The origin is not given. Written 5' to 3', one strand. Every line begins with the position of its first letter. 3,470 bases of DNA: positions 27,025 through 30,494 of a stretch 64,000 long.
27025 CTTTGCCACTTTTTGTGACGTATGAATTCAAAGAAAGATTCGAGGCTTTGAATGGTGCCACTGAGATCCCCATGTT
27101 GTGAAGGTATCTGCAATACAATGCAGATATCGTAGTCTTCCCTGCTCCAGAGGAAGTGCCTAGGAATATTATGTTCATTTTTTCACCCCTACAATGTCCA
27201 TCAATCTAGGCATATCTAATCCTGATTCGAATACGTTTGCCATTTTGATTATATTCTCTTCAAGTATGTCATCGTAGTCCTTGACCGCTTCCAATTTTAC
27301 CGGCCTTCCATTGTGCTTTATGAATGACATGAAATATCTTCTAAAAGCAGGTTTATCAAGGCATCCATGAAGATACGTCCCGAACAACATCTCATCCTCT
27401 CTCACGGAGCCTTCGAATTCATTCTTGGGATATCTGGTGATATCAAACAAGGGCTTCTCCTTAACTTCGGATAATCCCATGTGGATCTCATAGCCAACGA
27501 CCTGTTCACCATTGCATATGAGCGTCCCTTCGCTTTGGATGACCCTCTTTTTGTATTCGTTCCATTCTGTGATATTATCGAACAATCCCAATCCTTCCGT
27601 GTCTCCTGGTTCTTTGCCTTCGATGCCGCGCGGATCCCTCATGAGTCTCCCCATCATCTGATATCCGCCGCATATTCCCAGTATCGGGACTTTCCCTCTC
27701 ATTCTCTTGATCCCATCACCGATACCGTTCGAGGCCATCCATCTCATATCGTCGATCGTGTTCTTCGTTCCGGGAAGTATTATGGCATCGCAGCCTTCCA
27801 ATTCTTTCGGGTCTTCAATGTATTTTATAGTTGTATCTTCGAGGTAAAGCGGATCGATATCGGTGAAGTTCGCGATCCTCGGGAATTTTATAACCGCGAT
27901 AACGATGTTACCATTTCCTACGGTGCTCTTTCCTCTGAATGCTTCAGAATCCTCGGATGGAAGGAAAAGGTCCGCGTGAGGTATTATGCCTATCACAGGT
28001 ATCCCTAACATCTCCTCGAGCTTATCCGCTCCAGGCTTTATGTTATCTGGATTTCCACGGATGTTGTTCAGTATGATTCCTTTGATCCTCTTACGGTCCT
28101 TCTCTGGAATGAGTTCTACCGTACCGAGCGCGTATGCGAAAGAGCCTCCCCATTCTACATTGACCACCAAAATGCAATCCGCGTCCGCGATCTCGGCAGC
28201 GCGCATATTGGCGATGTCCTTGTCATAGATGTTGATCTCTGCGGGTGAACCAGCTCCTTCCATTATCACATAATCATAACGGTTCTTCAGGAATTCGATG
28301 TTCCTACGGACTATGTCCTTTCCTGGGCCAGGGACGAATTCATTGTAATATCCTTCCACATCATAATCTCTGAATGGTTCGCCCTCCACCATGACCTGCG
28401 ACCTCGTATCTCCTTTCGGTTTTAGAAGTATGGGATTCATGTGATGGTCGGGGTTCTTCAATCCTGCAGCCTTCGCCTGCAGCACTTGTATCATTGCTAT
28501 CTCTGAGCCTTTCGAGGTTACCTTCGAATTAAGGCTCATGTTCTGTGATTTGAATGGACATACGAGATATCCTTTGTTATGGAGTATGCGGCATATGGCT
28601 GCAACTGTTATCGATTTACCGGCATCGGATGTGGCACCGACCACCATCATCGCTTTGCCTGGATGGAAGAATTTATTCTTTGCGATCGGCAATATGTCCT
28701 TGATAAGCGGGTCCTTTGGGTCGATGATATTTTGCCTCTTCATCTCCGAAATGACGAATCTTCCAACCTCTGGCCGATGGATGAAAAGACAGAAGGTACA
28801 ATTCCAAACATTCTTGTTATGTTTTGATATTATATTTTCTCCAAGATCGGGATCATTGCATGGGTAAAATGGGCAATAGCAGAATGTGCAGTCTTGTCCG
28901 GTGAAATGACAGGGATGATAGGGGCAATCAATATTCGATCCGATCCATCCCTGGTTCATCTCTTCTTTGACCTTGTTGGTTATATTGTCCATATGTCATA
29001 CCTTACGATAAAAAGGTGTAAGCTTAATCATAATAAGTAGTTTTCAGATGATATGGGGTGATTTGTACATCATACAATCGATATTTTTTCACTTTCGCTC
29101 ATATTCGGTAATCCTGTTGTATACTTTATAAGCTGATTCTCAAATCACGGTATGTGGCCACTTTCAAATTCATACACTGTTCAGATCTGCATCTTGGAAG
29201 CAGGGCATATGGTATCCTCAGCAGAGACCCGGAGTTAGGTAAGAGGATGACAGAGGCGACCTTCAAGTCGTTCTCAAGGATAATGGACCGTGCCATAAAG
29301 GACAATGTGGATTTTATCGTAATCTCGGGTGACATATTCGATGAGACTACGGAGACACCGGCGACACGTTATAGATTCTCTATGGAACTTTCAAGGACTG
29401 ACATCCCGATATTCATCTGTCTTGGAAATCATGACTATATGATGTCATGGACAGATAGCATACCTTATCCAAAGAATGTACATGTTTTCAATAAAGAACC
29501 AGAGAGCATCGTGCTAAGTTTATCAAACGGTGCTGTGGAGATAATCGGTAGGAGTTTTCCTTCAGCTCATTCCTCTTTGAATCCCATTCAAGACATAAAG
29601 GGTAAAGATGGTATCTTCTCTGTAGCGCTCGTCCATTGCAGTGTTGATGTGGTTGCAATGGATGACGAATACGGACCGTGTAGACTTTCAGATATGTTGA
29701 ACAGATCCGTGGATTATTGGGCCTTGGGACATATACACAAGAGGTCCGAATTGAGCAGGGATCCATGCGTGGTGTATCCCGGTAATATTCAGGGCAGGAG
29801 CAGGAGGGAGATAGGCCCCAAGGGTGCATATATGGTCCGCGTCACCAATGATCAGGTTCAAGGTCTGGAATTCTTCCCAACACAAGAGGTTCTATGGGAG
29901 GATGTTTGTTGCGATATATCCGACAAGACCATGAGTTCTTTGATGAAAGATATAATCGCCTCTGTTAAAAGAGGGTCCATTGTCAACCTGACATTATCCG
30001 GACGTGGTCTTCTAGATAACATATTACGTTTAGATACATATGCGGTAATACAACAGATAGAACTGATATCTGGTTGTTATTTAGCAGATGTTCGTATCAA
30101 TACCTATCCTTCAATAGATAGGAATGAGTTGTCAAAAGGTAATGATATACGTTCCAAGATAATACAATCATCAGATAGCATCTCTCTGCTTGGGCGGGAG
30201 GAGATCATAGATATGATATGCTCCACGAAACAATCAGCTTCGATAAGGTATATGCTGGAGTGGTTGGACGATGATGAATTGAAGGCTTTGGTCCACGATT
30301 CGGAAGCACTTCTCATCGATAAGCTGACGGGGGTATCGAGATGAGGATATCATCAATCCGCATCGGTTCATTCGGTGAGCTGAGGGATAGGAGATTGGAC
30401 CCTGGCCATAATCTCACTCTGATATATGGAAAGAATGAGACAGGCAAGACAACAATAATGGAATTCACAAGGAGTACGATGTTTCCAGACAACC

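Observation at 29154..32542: Mre11-like nuclease coupled to a Rad50/SMC-like ATPase with a membrane hairpin where the zinc hook would be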

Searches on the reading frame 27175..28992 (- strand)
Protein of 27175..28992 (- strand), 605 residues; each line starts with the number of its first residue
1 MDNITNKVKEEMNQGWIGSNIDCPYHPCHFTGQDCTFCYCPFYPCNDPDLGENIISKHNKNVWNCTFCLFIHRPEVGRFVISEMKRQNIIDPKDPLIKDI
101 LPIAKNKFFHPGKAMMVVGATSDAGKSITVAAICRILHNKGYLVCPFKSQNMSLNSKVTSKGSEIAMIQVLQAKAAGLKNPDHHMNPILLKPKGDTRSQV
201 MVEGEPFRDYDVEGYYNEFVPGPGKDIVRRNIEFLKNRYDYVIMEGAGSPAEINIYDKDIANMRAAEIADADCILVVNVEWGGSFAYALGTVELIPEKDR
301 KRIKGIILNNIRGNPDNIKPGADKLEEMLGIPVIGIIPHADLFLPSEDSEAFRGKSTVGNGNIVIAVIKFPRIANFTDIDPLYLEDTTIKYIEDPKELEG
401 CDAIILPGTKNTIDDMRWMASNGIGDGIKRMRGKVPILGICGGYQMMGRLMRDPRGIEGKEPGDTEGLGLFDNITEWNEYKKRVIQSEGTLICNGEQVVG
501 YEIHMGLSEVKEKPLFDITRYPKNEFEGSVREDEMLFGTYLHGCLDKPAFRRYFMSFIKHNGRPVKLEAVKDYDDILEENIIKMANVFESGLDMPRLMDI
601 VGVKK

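Call 25: search_protein_families(library=pfam, proteins=[window:27175-28992:-], max_evalue=0.001)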
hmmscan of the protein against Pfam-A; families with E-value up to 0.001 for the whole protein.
window:27175-28992:- (605 aa): 5 families
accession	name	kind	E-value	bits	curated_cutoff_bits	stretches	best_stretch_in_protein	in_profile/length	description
PF07685.20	GATase_3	-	1.4e-47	162.3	27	1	365-549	2-195/196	CobB/CobQ-like glutamine amidotransferase domain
PF04071.17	zf-like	-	1.1e-21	76.9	27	1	18-86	5-73/82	Cysteine-rich small domain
PF01656.29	CbiA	-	2e-13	50.8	25.4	1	116-341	2-113/125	CobQ/CobB/MinD/ParA nucleotide binding domain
PF13500.12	AAA_26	-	5e-13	49.8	27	1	231-340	90-191/198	AAA domain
PF00117.34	GATase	-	0.0004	20.6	22.8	0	390-449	34-87/190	Glutamine amidotransferase class-I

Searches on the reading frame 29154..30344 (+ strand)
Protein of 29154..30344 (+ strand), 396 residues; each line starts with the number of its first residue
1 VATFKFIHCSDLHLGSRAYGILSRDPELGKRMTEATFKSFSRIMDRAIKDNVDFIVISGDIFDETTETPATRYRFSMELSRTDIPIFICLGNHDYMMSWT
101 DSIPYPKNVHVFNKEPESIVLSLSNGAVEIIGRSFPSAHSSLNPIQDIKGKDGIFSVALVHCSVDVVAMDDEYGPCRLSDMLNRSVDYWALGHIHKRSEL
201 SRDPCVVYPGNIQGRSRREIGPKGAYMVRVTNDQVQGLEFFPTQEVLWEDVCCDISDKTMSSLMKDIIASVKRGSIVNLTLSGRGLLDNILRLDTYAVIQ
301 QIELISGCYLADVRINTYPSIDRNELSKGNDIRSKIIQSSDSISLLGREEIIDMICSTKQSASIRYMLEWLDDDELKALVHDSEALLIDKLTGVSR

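Call 3: search_protein_families(library=pfam, proteins=[window:29154-30344:+], max_evalue=0.1)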
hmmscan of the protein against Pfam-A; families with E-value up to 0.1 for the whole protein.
window:29154-30344:+ (396 aa): 2 families
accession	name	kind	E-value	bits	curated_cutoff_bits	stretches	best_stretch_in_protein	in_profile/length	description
PF00149.33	Metallophos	-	8.3e-17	62.7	21.5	1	4-196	1-190/191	Calcineurin-like phosphoesterase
PF12850.12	Metallophos_2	-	2.4e-05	24.8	27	1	6-219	3-142/154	Calcineurin-like phosphoesterase superfamily domain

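Call 4: search_protein_families(library=ncbifam, proteins=[window:29154-30344:+], max_evalue=0.1)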
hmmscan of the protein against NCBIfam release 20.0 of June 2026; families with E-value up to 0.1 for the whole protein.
window:29154-30344:+ (396 aa): 16 families
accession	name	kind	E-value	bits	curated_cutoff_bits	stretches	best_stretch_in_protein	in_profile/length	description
NF041029.1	Mre11_Pyroc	equivalog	4.8e-17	61.9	600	2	4-95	1-87/438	DNA double-strand break repair protein Mre11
TIGR00619.1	sbcd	subfamily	5e-14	52.7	77.65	1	5-131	2-129/252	exonuclease subunit SbcD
NF041031.1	Mre11_Sulfo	equivalog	1.2e-13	51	500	1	6-285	2-288/374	DNA double-strand break repair protein Mre11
NF008206.2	PRK10966.1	equivalog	1.3e-08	34.4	450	1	5-96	2-87/380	exonuclease subunit SbcD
NF041030.1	Mre11_Halo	equivalog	5.2e-06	25.8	550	1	5-96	3-89/361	DNA double-strand break repair protein Mre11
NF008460.0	PRK11340.1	equivalog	0.00018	21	188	1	41-99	70-128/271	phosphodiesterase YaeI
NF053862.1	DS9_1_antiphage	equivalog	0.00037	19.4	420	1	6-108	196-302/486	anti-phage phosphoesterase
NF008359.0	PRK11148.1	equivalog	0.00042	19.9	225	1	35-101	37-103/275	3',5'-cyclic-AMP phosphodiesterase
TIGR00583.1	mre11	equivalog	0.00051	19.1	434.6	1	33-75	24-66/405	DNA repair protein (mre11)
NF041753.2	sbcd_Staph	equivalog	0.0014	17.6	480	1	5-94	2-86/375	exonuclease subunit SbcD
TIGR03729.1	acc_ester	subfamily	0.0028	17.1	148.25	1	48-99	29-77/239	putative phosphoesterase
TIGR00040.1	yfcE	subfamily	0.018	15.1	56.25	0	50-102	27-71/158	YfcE family phosphodiesterase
NF050112.1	PhdiestSpdARhizob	equivalog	0.028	14.1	400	1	7-97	3-83/264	2', 3'cyclic nucleotide phosphodiesterase SpdA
NF033458.1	lipid_A_LpxG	equivalog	0.043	13.1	350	1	42-98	66-122/321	UDP-2,3-diacylglucosamine diphosphatase LpxG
TIGR00024.1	SbcD_rel_arch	hypoth_equivalog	0.057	13.1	115.2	0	44-99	47-104/224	putative phosphoesterase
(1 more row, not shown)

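Call 5: search_protein_families(library=padloc, proteins=[window:29154-30344:+], max_evalue=0.1)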
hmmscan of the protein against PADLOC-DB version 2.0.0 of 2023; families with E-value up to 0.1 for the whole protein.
window:29154-30344:+ (396 aa): 4 families
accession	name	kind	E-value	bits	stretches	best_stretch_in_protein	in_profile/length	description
PDLC00736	Effector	-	4.3e-05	20.6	1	4-96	3-87/561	Endonuclease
PDLC04908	PDC-S10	-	0.00067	17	1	51-115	29-95/223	-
PDLC05051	PDC-S60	-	0.0015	14.7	1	5-95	2-89/1027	-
PDLC02319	AbiEii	-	0.056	11.1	1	34-119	50-135/241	AbiEii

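Call 28: search_solved_structures(query=window:29154-30341:+, max_evalue=0.01, show_alignments=1)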
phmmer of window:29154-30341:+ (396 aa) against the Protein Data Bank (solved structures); distinct sequences matched with E-value up to 0.01: 18.
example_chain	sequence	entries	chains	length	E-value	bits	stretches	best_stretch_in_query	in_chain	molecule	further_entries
1ii7_A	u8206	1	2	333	4.3e-13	52.4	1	5-96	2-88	Mre11 nuclease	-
3dsc_A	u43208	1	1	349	5e-13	52.2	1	5-96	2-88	DNA double-strand break repair protein mre11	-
4hd0_A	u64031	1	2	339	2.2e-12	50.1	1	4-96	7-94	DNA double-strand break repair protein Mre11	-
3dsd_A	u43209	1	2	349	8.1e-12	48.2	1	5-95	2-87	DNA double-strand break repair protein mre11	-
1s8e_A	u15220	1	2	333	4.9e-11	45.7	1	5-92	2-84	exonuclease putative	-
4o24_A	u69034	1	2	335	1.7e-09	40.6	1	181-231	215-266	Exonuclease, putative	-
2q8u_A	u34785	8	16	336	1.7e-09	40.6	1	181-231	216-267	Exonuclease, putative | Nuclease SbcCD subunit D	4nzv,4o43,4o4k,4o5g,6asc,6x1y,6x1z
3qg5_C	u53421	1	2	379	4.7e-09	39.1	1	181-231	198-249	Mre11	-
3thn_A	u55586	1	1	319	2.7e-08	36.6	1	181-231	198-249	Exonuclease, putative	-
3tho_B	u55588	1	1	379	4.7e-08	35.8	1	181-231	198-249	Exonuclease, putative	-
3auz_A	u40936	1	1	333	2.4e-06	30.2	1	5-219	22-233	DNA double-strand break repair protein mre11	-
4tug_C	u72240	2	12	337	2.5e-06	30.1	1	5-219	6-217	DNA double-strand break repair protein Mre11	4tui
3av0_A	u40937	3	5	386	3.9e-06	29.5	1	5-219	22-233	DNA double-strand break repair protein mre11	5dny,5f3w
4lty_C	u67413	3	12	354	6.1e-06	28.9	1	5-102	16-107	Exonuclease subunit SbcD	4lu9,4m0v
6s6v_A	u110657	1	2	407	1.4e-05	27.6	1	5-102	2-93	Nuclease SbcCD subunit D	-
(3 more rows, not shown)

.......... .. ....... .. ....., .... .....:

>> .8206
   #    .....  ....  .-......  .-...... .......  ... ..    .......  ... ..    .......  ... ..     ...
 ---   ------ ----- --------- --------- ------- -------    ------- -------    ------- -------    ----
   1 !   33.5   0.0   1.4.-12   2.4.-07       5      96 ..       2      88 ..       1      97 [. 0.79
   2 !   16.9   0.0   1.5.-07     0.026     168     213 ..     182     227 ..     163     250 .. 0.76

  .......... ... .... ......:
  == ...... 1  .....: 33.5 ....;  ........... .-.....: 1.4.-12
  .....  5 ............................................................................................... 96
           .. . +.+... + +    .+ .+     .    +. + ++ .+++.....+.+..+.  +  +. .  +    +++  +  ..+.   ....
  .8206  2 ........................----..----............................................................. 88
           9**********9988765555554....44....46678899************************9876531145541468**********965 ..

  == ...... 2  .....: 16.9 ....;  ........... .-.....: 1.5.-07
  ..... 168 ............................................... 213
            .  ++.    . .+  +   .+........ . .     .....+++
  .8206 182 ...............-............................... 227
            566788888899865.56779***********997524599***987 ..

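Call 51: find_homologous_proteins(query=window:29154-30341:+, max_evalue=0.00001)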
Query window:29154-30341:+ (396 aa): 3770 proteins with E <= 0.00001 among 8000 candidates; the best 120 are listed.
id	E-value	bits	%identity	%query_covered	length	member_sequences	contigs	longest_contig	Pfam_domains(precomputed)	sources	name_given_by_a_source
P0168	2.7e-245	832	93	100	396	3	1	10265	PF00149.34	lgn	-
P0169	2.7e-236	802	89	100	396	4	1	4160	PF00149.34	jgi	jgi:DNA repair protein SbcD/Mre11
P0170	3.6e-191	653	69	100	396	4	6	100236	PF00149.34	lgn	-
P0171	3.5e-171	588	62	100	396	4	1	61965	PF00149.34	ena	-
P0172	1.2e-170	586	63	99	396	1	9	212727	PF12850.13,PF00149.34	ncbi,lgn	-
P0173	1.3e-170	586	62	100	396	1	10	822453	PF00149.34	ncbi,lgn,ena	-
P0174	1.7e-170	585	62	100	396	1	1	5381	PF00149.34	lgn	-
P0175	1.7e-170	585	62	100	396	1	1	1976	PF00149.34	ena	-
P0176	2.6e-170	585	62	100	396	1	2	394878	PF00149.34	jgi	jgi:exonuclease SbcD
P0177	3.4e-170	584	62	100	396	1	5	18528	PF00149.34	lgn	-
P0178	1.2e-169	583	62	100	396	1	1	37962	PF00149.34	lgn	-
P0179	1.3e-169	582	62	100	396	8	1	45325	PF00149.34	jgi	-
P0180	4.4e-142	492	54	100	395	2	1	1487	PF12850.13,PF00149.34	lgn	-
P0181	1.0e-141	491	53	100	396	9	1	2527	PF12850.13,PF00149.34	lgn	-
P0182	9.9e-139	481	53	100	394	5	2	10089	PF12850.13,PF00149.34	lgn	-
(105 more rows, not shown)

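Call 58: predict_structure(alignment_id=A2)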
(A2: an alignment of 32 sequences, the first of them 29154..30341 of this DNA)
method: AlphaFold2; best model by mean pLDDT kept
length: 396 residues; sequences in the alignment: 32
mean_pLDDT: 89.6   pTM: 0.78
mean pLDDT of the five models: 89.6, 88.5, 88.1, 85.5, 85.2
residues with pLDDT >= 90: 235; 70-90: 148; 50-70: 12; < 50: 1
segments of 3 or more residues with pLDDT < 50: none
pLDDT, mean of each block of 10 residues (from residue 1): 95 81 78 92 98 97 86 96 97 83 94 95 94 86 89 95 82 83 95 93 95 88 96 95 93 93 94 91 88 88 92 84 81 89 92 89 87 85 83 59
secondary structure, 60 per line:
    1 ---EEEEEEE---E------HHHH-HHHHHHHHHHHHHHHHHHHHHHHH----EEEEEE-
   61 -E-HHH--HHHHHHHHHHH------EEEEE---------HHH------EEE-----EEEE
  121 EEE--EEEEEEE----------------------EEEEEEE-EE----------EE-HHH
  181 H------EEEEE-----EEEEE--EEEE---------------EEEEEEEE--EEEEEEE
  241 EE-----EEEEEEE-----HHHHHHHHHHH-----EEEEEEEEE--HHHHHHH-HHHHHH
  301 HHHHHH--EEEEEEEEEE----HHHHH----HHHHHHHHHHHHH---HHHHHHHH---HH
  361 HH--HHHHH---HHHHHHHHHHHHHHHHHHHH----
elements in order: E4-10 H21-24 H26-49 E54-59 H69-79 E86-90 E109-111 E117-123 E126-132 E155-161 H178-181 E188-192 E198-202 E205-208 E224-231 E234-242 E248-254 H260-270 E276-284 H287-293 H295-306 E309-318 H323-327 H332-344 H348-355 H359-362 H365-369 H373-392

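Call 63: fold_search(model_id=the predicted structure, library=pdb)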
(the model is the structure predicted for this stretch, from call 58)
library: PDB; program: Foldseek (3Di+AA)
matches with E <= 10: 899; with E <= 0.001: 80
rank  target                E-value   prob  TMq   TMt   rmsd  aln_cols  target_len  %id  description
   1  3dsd_A                3.1e-17  1.00  0.54  0.63   7.0       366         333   22  Crystal structure of P. furiosus Mre11-H85S bound to a branched DNA and manganese (released 2008-10-14)
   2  3av0_A                1.1e-16  1.00  0.55  0.58  12.8       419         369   16  Crystal structure of Mre11-Rad50 bound to ATP S (released 2011-05-25)
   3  1ii7_B                2.5e-16  1.00  0.55  0.65   6.6       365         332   23  Crystal structure of P. furiosus Mre11 with manganese and dAMP (released 2001-05-30)
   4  4hd0_B                9.2e-16  1.00  0.51  0.62   7.3       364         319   22  Mre11 ATLD17/18 mutation retains Tel1/ATM activity but blocks DNA double-strand break repair (released 2012-10-31)
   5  1s8e_A                1.1e-15  1.00  0.55  0.64   6.7       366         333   22  Crystal structure of Mre11-3 (released 2004-08-10)
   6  4tug_C                2.3e-15  1.00  0.58  0.71   4.7       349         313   17  Crystal structure of MjMre11-DNA2 complex (released 2014-10-15)
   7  4hd0_A                3.5e-15  1.00  0.53  0.61   7.1       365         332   22  Mre11 ATLD17/18 mutation retains Tel1/ATM activity but blocks DNA double-strand break repair (released 2012-10-31)
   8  5dny_C                6.6e-15  1.00  0.57  0.63  10.6       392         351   17  Structure of the ATPrS-Mre11/Rad50-DNA complex (released 2016-02-24)
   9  5dny_A                8.3e-15  1.00  0.55  0.61  10.8       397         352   16  Structure of the ATPrS-Mre11/Rad50-DNA complex (released 2016-02-24)
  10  4nzv_A                1.1e-14  1.00  0.51  0.61   6.5       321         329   18  DNA Double-Strand Break Repair Pathway Choice Is Directed by Distinct MRE11 Nuclease Activities (released 2014-01-08)
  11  1ii7_A                1.1e-14  1.00  0.55  0.64   6.7       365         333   22  Crystal structure of P. furiosus Mre11 with manganese and dAMP (released 2001-05-30)
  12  3tho_B                1.2e-14  1.00  0.54  0.58  12.6       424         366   17  Crystal structure of Mre11:Rad50 in its ATP/ADP bound state (released 2011-10-12)
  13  4tug_B                1.3e-14  1.00  0.54  0.68   5.5       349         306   17  Crystal structure of MjMre11-DNA2 complex (released 2014-10-15)
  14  4o43_A                2.0e-14  1.00  0.53  0.62   5.9       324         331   18  DNA Double-Strand Break Repair Pathway Choice Is Directed by Distinct MRE11 Nuclease Activities (released 2014-01-08)
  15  4tug_A                2.9e-14  1.00  0.57  0.70   4.7       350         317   17  Crystal structure of MjMre11-DNA2 complex (released 2014-10-15)
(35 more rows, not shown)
